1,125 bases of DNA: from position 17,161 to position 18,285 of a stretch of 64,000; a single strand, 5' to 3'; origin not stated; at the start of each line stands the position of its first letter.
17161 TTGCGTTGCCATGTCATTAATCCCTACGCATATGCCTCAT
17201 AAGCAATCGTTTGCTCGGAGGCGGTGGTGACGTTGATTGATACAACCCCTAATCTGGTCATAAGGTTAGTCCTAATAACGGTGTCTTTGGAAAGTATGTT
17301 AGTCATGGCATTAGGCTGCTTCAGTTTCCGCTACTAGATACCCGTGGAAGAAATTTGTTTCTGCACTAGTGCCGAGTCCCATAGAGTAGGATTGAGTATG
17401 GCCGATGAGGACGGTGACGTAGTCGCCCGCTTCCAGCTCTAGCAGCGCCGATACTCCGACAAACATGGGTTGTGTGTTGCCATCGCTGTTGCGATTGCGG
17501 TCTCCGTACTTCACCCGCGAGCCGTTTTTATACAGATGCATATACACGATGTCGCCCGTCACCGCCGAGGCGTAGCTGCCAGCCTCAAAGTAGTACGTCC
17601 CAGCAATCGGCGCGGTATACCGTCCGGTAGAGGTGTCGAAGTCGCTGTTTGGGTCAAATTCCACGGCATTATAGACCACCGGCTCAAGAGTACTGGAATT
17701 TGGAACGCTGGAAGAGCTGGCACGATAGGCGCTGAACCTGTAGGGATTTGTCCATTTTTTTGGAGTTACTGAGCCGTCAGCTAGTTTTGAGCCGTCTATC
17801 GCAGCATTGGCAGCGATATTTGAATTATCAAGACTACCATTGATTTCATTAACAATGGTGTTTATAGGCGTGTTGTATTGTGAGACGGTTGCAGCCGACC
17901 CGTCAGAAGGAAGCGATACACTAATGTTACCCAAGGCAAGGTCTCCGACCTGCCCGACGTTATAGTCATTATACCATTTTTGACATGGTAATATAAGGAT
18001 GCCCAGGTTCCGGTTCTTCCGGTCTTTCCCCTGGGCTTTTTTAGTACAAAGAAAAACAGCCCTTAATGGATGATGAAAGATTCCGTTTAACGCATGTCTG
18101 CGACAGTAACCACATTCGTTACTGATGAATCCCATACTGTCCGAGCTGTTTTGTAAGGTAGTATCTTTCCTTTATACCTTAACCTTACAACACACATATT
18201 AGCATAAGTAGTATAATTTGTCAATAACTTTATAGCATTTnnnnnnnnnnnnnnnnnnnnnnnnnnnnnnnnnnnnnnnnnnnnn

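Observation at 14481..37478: Repeated late promoter plus a conserved initial transcribed sequence: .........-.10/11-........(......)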

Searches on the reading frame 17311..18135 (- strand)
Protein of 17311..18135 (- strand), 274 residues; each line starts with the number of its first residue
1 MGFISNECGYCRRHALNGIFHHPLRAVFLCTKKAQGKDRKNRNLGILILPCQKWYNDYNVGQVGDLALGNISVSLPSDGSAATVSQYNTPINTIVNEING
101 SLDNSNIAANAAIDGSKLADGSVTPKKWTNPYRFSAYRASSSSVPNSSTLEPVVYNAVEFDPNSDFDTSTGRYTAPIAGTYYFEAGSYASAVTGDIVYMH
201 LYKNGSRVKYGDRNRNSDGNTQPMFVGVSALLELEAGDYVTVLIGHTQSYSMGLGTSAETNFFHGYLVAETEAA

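Call 7: search_protein_families(library=phrogs, proteins=[window:17311-18135:-])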
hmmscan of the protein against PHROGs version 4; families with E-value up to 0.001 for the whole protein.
window:17311-18135:- (274 aa): 5 families
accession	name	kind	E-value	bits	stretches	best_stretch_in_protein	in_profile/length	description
phrog_15750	-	unknown function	5.4e-18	66.7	1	129-268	29-167/168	-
phrog_737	-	tail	1.4e-07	31.5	1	135-263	433-577/583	minor tail protein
phrog_746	-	tail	1.9e-06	27.5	1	113-262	699-846/852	minor tail protein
phrog_12754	-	unknown function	6.5e-06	26.3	1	153-244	448-543/579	-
phrog_12910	-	unknown function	6.7e-05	23.7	1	168-257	127-214/228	-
